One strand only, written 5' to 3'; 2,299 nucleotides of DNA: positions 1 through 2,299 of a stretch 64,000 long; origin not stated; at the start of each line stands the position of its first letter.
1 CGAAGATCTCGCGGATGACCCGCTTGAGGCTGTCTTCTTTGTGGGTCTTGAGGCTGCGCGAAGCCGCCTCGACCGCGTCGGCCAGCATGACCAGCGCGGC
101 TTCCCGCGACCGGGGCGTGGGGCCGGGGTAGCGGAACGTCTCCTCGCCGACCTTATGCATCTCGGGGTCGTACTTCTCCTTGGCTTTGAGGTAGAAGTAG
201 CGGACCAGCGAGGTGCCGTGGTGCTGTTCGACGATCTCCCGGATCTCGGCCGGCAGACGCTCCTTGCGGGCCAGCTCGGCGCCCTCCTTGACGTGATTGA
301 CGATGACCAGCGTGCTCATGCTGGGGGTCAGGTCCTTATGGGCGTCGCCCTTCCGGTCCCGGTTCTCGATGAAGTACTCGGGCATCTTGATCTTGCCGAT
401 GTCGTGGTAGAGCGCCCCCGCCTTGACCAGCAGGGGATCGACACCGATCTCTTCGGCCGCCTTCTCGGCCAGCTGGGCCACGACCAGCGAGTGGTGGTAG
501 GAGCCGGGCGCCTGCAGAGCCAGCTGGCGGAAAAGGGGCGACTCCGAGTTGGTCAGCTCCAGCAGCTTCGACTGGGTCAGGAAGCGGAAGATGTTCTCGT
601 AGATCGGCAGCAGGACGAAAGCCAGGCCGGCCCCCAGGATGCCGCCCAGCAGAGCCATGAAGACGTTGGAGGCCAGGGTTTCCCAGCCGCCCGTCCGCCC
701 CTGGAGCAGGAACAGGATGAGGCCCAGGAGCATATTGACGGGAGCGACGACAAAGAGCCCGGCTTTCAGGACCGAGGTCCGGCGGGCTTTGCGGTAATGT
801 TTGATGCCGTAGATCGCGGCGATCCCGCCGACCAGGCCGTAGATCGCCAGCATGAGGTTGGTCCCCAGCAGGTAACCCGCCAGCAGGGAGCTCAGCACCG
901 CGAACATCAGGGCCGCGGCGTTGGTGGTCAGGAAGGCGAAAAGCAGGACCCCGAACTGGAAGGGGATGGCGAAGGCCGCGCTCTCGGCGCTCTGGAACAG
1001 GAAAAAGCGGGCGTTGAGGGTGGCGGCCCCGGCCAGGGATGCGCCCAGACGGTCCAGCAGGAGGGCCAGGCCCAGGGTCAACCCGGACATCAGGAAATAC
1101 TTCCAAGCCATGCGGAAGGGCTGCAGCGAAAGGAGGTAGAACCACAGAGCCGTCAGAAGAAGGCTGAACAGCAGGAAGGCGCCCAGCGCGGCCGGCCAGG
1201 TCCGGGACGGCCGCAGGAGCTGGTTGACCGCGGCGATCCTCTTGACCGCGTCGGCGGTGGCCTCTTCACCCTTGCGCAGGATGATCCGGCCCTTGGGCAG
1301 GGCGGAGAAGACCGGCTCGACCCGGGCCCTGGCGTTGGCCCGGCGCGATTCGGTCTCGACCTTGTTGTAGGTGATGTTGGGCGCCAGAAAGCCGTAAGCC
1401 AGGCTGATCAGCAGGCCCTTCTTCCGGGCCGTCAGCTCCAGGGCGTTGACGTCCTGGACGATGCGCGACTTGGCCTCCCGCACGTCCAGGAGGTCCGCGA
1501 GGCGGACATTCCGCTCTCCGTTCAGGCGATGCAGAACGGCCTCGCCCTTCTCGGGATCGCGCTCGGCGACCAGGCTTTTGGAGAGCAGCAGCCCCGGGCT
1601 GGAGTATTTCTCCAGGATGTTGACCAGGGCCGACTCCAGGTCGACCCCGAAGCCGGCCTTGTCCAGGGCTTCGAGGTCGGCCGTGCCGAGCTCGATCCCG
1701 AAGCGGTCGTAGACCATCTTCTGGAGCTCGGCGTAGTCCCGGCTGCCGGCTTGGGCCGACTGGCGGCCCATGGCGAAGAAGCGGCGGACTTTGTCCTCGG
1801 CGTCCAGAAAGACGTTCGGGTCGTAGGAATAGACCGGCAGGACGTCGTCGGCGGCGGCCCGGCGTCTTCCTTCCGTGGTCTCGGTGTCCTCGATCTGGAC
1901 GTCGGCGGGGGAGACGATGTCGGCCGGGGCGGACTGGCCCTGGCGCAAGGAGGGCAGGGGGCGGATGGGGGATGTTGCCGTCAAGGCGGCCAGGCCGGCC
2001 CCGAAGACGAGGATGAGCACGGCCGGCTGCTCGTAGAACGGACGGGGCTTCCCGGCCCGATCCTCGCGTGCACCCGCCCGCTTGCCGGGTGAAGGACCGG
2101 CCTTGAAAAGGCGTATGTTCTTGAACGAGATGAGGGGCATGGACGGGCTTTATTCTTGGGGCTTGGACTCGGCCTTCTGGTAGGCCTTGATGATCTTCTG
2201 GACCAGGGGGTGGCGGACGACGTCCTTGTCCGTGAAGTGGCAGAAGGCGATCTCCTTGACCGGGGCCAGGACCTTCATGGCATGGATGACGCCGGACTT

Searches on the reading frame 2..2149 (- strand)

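Call 57: search_protein_families(library=pfam, max_evalue=0.00001, proteins=[window:2-2149:-])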
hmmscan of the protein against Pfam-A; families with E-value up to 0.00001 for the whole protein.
window:2-2149:- (716 aa): 4 families
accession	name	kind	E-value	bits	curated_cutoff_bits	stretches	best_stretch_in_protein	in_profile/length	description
PF07697.16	7TMR-HDED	-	3.1e-36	125.9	27.6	1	71-308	3-220/224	7TM-HD extracellular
PF01966.28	HD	-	1.8e-20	73.8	22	1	551-695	2-115/116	HD domain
PF07698.17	7TM-7TMR_HD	-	9.1e-19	68.6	29.4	1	318-525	1-190/190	7TM receptor with intracellular HD hydrolase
PF08668.18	HDOD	-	5.9e-06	26.4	22.9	1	544-644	89-194/196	HDOD domain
